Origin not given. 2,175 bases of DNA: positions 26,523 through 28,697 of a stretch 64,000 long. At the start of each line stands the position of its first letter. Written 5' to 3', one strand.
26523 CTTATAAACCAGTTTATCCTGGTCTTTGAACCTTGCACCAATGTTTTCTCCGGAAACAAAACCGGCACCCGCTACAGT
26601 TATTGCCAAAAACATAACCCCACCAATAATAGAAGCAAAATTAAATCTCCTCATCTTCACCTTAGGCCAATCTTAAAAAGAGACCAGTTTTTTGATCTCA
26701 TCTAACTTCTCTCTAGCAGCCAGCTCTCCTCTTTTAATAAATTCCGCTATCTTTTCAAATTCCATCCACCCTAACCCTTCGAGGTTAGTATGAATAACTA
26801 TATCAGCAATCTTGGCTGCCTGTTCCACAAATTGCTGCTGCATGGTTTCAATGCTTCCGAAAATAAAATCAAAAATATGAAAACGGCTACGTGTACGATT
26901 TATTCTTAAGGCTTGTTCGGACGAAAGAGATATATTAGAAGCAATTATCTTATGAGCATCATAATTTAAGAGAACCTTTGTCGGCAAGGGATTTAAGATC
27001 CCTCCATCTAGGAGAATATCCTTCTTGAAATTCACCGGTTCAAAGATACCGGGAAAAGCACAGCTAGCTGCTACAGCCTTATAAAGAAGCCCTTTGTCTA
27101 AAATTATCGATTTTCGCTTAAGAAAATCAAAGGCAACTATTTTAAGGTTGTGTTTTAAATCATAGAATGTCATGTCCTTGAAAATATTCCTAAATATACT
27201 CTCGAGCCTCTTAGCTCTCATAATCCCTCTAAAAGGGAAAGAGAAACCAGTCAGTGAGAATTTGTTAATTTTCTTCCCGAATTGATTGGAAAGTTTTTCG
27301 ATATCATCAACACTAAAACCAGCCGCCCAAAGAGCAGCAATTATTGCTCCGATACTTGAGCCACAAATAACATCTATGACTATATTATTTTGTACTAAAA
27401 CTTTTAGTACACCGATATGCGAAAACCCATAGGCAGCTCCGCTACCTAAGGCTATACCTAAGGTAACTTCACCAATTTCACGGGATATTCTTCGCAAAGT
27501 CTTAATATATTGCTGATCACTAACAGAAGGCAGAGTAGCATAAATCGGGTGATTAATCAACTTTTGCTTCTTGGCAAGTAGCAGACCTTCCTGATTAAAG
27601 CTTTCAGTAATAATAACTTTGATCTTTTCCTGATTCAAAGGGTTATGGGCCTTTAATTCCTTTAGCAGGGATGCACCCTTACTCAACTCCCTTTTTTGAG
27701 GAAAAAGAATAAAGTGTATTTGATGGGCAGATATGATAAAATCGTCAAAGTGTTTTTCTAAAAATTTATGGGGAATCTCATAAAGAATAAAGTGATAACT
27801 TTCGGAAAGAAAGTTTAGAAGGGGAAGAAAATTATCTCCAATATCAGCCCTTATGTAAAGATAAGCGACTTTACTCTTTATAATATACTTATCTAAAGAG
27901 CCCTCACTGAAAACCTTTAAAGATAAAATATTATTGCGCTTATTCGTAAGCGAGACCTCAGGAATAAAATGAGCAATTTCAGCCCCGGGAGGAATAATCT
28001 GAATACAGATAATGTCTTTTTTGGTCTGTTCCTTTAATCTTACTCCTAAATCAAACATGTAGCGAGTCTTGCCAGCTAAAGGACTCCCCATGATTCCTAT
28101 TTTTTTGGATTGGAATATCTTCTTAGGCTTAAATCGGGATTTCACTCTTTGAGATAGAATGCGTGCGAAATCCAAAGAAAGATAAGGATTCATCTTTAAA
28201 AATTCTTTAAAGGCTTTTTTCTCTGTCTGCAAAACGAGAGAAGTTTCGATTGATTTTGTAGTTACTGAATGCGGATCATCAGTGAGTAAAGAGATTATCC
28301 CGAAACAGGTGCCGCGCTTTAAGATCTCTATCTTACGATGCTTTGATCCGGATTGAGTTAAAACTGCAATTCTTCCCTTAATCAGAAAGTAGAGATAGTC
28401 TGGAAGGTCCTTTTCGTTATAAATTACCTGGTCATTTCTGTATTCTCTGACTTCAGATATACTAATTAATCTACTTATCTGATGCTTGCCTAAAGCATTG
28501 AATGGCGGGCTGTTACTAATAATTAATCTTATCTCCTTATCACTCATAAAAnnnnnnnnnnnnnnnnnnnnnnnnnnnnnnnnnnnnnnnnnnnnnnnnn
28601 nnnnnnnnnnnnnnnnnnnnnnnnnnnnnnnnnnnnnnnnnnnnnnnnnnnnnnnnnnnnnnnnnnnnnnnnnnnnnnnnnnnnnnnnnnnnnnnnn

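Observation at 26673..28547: cNMP-binding domain fused to a patatin-like phospholipase (NTE-like second-messenger-gated lipase)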

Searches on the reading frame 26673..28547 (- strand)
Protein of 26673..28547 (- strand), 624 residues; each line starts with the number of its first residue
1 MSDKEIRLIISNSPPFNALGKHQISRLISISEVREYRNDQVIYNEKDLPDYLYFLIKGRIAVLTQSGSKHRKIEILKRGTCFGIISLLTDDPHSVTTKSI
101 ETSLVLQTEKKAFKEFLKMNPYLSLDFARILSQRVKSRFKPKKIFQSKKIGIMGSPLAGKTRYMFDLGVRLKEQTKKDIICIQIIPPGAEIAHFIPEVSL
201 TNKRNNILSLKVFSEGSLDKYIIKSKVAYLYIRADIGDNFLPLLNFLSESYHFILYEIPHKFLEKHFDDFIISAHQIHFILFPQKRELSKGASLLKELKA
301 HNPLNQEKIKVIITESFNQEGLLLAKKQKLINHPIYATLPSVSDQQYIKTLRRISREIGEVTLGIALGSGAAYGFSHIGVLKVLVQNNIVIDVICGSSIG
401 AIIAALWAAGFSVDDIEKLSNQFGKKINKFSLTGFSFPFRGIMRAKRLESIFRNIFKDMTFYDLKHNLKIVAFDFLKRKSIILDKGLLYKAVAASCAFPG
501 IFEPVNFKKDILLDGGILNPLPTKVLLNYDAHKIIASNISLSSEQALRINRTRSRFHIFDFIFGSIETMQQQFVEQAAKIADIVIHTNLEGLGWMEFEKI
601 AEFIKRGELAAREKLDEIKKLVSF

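Call 3: search_protein_families(library=pfam, proteins=[window:26673-28547:-], max_evalue=1)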
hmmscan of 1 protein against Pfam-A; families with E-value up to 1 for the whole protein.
window:26673-28547:- (624 aa): 2 families
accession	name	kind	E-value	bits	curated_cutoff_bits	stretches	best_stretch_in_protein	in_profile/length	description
PF01734.28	Patatin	-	1.9e-32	113.5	27.7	1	366-526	2-190/191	Patatin-like phospholipase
PF00027.35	cNMP_binding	-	5.7e-17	61.9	27.5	1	34-118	2-87/89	Cyclic nucleotide-binding domain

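Call 4: search_protein_families(library=ncbifam, proteins=[window:26673-28547:-], max_evalue=1)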
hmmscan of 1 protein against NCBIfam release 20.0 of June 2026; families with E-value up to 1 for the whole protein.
window:26673-28547:- (624 aa): 12 families
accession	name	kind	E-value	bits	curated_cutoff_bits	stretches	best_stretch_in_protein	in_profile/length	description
NF007623.0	PRK10279.1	equivalog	3e-30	105.5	272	1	361-539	4-180/301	patatin-like phospholipase RssA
NF043045.1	T4SS_VpdC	equivalog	3e-12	45.4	1000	2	370-423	313-366/880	Dot/Icm T4SS effector VpdC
NF053870.1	DS2_1_antiphage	equivalog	1.8e-11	43.9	400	1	366-492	4-126/299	anti-phage phospholipase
NF041079.1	CBASS_lipase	equivalog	1.6e-10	40.7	200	1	390-527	34-185/317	CBASS cGAMP-activated phospholipase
NF006901.0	PRK09392.1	equivalog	1.1e-07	31.4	211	1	10-137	9-136/236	transcriptional activator FtrB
NF008732.0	PRK11753.1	equivalog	5.6e-07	29.2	266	1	21-137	13-131/214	cAMP-activated global transcriptional regulator CRP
TIGR03896.1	cyc_nuc_ocin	subfamily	1.2e-06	28.2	161.05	1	30-137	7-272/317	bacteriocin-type transport-associated protein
NF050815.1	TransActFtrBCaul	equivalog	9.5e-06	25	300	1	10-130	11-131/251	transcriptional activator FtrB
NF007707.0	PRK10402.1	subfamily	1e-05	25.2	180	1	29-134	29-135/226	transcriptional regulator YeiL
NF041163.2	encap_f2b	equivalog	1.1e-05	24.8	400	1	22-134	86-200/450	family 2B encapsulin nanocompartment shell protein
NF058543.1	ActPatMycb56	equivalog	0.0022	16.9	460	1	35-144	23-131/317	acetyltransferase Pat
NF050806.1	TransRegFixKCaul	equivalog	0.088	12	300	1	27-114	19-104/215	transcriptional regulator FixK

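Call 5: search_protein_families(library=padloc, proteins=[window:26673-28547:-], max_evalue=1)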
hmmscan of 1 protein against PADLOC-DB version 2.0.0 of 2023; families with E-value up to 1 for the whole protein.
window:26673-28547:- (624 aa): 6 families
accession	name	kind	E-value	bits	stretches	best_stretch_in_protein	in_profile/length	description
PDLC00758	Effector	-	7e-15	53.1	1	391-525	41-191/331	Phospholipase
PDLC00755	Effector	-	5.3e-13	46.8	1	366-494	15-139/311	Phospholipase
PDLC00757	Effector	-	6.9e-10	36.8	1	391-524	44-195/331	Phospholipase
PDLC00731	Effector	-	1.1e-08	32.4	1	25-139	34-145/306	TIR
PDLC02371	PycTIR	-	4.4e-07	27.5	1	24-139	30-142/288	-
PDLC00732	Effector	-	3.8e-06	24.1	1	26-139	31-141/301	TIR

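Call 6: find_homologous_proteins(query=window:26673-28547:-, max_evalue=0.00001)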
Query window:26673-28547:- (624 aa): 292 proteins with E <= 0.00001 among 8000 candidates; the best 120 are listed.
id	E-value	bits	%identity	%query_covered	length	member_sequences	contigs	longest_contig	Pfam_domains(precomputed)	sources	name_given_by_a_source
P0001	0.0e+0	1363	100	100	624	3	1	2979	PF00027.36,PF01734.28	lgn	-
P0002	0.0e+0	1071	75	100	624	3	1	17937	PF00027.36,PF01734.28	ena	-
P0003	0.0e+0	1068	75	100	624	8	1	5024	PF00027.36,PF01734.28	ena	-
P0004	0.0e+0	1050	74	100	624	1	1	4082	PF00027.36,PF01734.28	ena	-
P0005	0.0e+0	1045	74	100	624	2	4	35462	PF00027.36,PF01734.28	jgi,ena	-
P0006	0.0e+0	1045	74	100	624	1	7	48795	PF00027.36,PF01734.28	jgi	-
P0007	0.0e+0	1044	75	100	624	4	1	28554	PF00027.36,PF01734.28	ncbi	-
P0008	0.0e+0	1044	75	98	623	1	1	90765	PF00027.36,PF01734.28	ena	-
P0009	0.0e+0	1043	75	100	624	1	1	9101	PF00027.36,PF01734.28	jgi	-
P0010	0.0e+0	1042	75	100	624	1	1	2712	PF00027.36,PF01734.28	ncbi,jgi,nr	ncbi:MAG: patatin-like phospholipase family protein [Candidatus Omnitrophica bacterium]|nr:patatin-l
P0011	0.0e+0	1040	74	100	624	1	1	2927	PF00027.36,PF01734.28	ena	-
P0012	0.0e+0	1040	74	100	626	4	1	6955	PF00027.36,PF01734.28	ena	-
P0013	0.0e+0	1025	73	100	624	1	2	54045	PF00027.36,PF01734.28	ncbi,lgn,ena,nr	ncbi:MAG: patatin-like phospholipase family protein [Candidatus Omnitrophica bacterium]|nr:patatin-l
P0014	0.0e+0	1025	74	100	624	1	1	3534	PF00027.36,PF01734.28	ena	-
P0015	0.0e+0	1017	73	100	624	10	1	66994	PF00027.36,PF01734.28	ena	-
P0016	1.6e-298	1010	74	100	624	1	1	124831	PF00027.36,PF01734.28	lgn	-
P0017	9.3e-298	1007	73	100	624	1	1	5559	PF00027.36,PF01734.28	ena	-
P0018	6.4e-278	942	67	100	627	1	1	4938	PF00027.36,PF01734.28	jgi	jgi:NTE family protein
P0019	1.2e-270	918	68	100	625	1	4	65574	PF00027.36,PF01734.28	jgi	-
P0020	1.1e-260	885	66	100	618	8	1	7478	PF00027.36,PF01734.28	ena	-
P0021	7.0e-259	879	62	100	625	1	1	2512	PF00027.36,PF01734.28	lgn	-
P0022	1.1e-256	871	62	100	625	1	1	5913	PF00027.36,PF01734.28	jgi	-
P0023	9.8e-253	858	64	100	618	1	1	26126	PF00027.36,PF01734.28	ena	-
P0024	5.0e-251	853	63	100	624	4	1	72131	PF00027.36,PF01734.28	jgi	-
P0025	7.2e-250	849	61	100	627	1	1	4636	PF00027.36,PF01734.28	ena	-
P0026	3.6e-248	843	60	100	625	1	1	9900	PF00027.36,PF01734.28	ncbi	ncbi:MAG: patatin-like phospholipase family protein [Candidatus Omnitrophota bacterium]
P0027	2.1e-241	821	59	100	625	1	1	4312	PF00027.36,PF01734.28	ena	-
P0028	5.1e-240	816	59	100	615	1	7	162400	PF00027.36,PF01734.28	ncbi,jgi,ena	-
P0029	2.0e-239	814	61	100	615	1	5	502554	PF00027.36,PF01734.28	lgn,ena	-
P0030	4.1e-239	813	59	100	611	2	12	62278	PF00027.36,PF01734.28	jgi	-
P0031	2.2e-238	811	60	100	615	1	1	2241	PF00027.36,PF01734.28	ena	-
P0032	2.4e-236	804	59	100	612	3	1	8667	PF00027.36,PF01734.28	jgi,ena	-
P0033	8.7e-236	802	59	100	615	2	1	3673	PF00027.36,PF01734.28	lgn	-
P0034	3.7e-234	797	58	100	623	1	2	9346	PF00027.36,PF01734.28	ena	-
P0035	4.4e-234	797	59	100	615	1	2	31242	PF00027.36,PF01734.28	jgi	-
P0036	2.6e-233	794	58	100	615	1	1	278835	PF00027.36,PF01734.28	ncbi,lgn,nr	ncbi:MAG: patatin-like phospholipase family protein [Candidatus Omnitrophica bacterium]|nr:patatin-l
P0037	1.9e-231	788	59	100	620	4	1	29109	PF00027.36,PF01734.28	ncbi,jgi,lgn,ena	ncbi:MAG: cyclic nucleotide-binding and patatin-like phospholipase domain-containing protein [Candid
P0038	2.8e-229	781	58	100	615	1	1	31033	PF00027.36,PF01734.28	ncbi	-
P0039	2.8e-227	774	57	100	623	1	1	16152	PF00027.36,PF01734.28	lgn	-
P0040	4.0e-226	771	58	100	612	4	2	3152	PF00027.36,PF01734.28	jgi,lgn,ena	-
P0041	1.7e-225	768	57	100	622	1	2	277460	PF00027.36,PF01734.28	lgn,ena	-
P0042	5.8e-225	767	56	100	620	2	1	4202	PF00027.36,PF01734.28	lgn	-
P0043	1.1e-224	766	57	100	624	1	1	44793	PF00027.36,PF01734.28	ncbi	ncbi:MAG: patatin-like phospholipase family protein [Candidatus Omnitrophota bacterium]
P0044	1.8e-224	765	55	100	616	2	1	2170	PF00027.36,PF01734.28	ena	-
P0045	3.9e-223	761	57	100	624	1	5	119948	PF00027.36,PF01734.28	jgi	-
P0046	5.1e-223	760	56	100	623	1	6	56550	PF00027.36,PF01734.28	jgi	-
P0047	7.2e-223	760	56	100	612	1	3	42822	PF00027.36,PF01734.28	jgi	-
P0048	1.1e-222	759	56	100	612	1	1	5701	PF00027.36,PF01734.28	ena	-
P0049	6.7e-222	757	56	100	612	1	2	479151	PF00027.36,PF01734.28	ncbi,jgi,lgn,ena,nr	ncbi:MAG: patatin-like phospholipase family protein [Candidatus Omnitrophica bacterium]|jgi:NTE fami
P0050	1.2e-221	756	59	100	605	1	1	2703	PF00027.36,PF01734.28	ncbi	-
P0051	2.6e-221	755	56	100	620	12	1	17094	PF00027.36,PF01734.28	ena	-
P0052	9.2e-221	753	56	100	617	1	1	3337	PF00027.36,PF01734.28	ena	-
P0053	2.6e-220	751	55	100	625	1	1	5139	PF00027.36,PF01734.28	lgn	-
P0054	9.0e-220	750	56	100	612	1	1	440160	PF00027.36,PF01734.28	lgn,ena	-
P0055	4.8e-218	744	54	100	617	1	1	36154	PF00027.36,PF01734.28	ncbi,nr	ncbi:MAG: patatin-like phospholipase family protein [Candidatus Omnitrophica bacterium]|nr:patatin-l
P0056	6.8e-218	743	54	100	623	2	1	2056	PF00027.36,PF01734.28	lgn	-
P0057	1.3e-217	742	54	100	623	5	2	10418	PF00027.36,PF01734.28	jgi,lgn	-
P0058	2.3e-217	742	55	100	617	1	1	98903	PF00027.36,PF01734.28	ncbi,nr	ncbi:MAG: patatin-like phospholipase family protein [Candidatus Omnitrophota bacterium]|nr:patatin-l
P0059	2.4e-217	742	54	100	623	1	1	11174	PF00027.36,PF01734.28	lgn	-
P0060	5.6e-217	740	53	100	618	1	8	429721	PF00027.36,PF01734.28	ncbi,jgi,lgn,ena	jgi:NTE family protein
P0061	1.6e-216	739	54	100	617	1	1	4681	PF00027.36,PF01734.28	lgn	-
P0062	1.9e-216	739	54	100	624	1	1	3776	PF00027.36,PF01734.28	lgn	-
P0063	1.5e-215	736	55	100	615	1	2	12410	PF00027.36,PF01734.28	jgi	-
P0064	2.6e-215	735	54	100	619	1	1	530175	PF00027.36,PF01734.28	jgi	jgi:NTE family protein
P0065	5.9e-215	734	54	100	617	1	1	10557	PF00027.36,PF01734.28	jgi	jgi:NTE family protein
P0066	1.7e-214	732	53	100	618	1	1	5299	PF00027.36,PF01734.28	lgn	-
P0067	5.7e-214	730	53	100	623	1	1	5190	PF00027.36,PF01734.28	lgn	-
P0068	1.2e-213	729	53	100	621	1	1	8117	PF00027.36,PF01734.28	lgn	-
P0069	2.3e-213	728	56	100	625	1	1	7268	PF00027.36,PF01734.28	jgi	-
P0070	4.5e-213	727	51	100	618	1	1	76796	PF00027.36,PF01734.28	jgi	jgi:NTE family protein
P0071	4.0e-212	724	54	100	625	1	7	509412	PF00027.36,PF01734.28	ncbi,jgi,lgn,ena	-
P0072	4.8e-212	724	53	100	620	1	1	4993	PF00027.36,PF01734.28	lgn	-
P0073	1.4e-211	723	53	100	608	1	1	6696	PF00027.36,PF01734.28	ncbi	-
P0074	3.2e-210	718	52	100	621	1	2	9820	PF00027.36,PF01734.28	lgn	-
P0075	3.3e-209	715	54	100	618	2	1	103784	PF00027.36,PF01734.28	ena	-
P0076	1.0e-208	713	52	100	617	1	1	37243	PF00027.36,PF01734.28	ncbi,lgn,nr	ncbi:MAG: patatin-like phospholipase family protein [Candidatus Omnitrophica bacterium]|nr:patatin-l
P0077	3.5e-208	711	53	100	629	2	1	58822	PF00027.36,PF01734.28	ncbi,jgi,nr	ncbi:MAG: patatin-like phospholipase family protein [Candidatus Omnitrophica bacterium]|nr:patatin-l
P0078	8.8e-208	710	53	100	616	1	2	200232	PF00027.36,PF01734.28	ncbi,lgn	ncbi:MAG: patatin-like phospholipase family protein [Candidatus Omnitrophota bacterium]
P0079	9.0e-207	707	53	100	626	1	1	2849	PF00027.36,PF01734.28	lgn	-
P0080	9.0e-207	707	54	100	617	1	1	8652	PF00027.36,PF01734.28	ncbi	-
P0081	3.3e-206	705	51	100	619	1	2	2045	PF25562.3,PF00027.36,PF01734.28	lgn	-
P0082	3.3e-206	705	52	100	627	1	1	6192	PF00027.36,PF01734.28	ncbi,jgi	ncbi:MAG: patatin-like phospholipase family protein [Candidatus Omnitrophota bacterium]|jgi:NTE fami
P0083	5.8e-204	697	52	98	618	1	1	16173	PF01656.30,PF00027.36,PF01734.28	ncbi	-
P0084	6.4e-204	697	51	100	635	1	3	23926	PF13614.13,PF00027.36,PF01734.28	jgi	jgi:NTE family protein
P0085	4.5e-202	691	55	90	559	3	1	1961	PF00027.36,PF01734.28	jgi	jgi:NTE family protein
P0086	5.2e-202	691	51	97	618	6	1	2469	PF00027.36,PF01734.28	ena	-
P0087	2.6e-201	689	51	100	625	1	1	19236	PF00027.36,PF01734.28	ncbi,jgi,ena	ncbi:MAG: patatin-like phospholipase family protein [Candidatus Omnitrophota bacterium]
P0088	8.9e-201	687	51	100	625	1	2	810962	PF00027.36,PF01734.28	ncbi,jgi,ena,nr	ncbi:MAG: patatin-like phospholipase family protein [Candidatus Omnitrophica bacterium]|jgi:NTE fami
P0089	1.3e-200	686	52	100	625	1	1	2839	PF00027.36,PF01734.28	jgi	-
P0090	2.3e-200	685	52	100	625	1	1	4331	PF00027.36,PF01734.28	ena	-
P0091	3.4e-200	685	51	100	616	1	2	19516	PF00027.36,PF01734.28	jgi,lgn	-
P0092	6.9e-200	684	51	100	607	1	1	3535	PF00027.36,PF01734.28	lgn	-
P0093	2.1e-199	682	49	100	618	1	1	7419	PF00027.36,PF01734.28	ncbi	-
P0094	2.6e-199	682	51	100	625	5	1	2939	PF00027.36,PF01734.28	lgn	-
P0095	4.7e-199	681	50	100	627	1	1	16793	PF00027.36,PF01734.28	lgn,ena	-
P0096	1.1e-198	680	50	100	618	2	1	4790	PF00027.36,PF01734.28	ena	-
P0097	3.5e-198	678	50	100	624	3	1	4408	PF00027.36,PF01734.28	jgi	jgi:NTE family protein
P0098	5.2e-198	678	51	100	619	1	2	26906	PF00027.36,PF01734.28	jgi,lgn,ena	-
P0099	1.0e-197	677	51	100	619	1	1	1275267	PF00027.36,PF01734.28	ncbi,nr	ncbi:MAG: patatin-like phospholipase family protein [Candidatus Omnitrophota bacterium]|nr:MAG: pata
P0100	1.2e-197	676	50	100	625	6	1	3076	PF00027.36,PF01734.28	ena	-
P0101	2.9e-197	675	50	100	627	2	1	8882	PF00027.36,PF01734.28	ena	-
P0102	7.0e-197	674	50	100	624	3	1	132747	PF00027.36,PF01734.28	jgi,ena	-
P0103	1.1e-196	673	50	100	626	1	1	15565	PF00027.36,PF01734.28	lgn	-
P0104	3.6e-196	672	49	100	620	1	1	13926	PF00027.36,PF01734.28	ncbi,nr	ncbi:MAG: patatin-like phospholipase family protein [Candidatus Omnitrophica bacterium]|nr:patatin-l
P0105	9.7e-196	670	50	100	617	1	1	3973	PF00027.36,PF01734.28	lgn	-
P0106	2.1e-195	669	50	100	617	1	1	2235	PF00027.36,PF01734.28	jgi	jgi:NTE family protein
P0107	2.4e-195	669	51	97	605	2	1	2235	PF00027.36,PF01734.28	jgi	jgi:NTE family protein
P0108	1.2e-194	667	51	98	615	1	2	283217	PF00027.36,PF01734.28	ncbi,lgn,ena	-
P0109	2.6e-194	665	50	100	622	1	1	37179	PF00027.36,PF01734.28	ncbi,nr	ncbi:MAG: patatin-like phospholipase family protein [Candidatus Omnitrophica bacterium]|nr:patatin-l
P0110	9.3e-194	664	50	100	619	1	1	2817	PF00027.36,PF01734.28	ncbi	ncbi:MAG: patatin-like phospholipase family protein [Candidatus Aenigmatarchaeota archaeon]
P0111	1.1e-193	663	50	100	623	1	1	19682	PF00027.36,PF01734.28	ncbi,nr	ncbi:MAG: cyclic nucleotide-binding domain-containing protein [Candidatus Omnitrophica bacterium]|nr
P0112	1.1e-192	660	50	100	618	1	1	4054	PF00027.36,PF01734.28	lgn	-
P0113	7.1e-192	657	50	100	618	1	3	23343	PF00027.36,PF01734.28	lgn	-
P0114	2.0e-190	653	51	100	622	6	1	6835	PF00027.36,PF01734.28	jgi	-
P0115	3.0e-190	652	50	100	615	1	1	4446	PF00027.36,PF01734.28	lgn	-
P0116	2.6e-189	649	49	100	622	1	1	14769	PF00027.36,PF01734.28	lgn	-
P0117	9.1e-189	647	49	100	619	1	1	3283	PF00027.36,PF01734.28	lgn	-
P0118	8.9e-188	644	50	100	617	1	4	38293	PF00027.36,PF01734.28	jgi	jgi:NTE family protein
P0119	1.1e-187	644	49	100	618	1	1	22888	PF00027.36,PF01734.28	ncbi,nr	ncbi:MAG: patatin-like phospholipase family protein [Candidatus Omnitrophica bacterium]|nr:patatin-l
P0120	4.0e-187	642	48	98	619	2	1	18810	PF00027.36,PF01734.28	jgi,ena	-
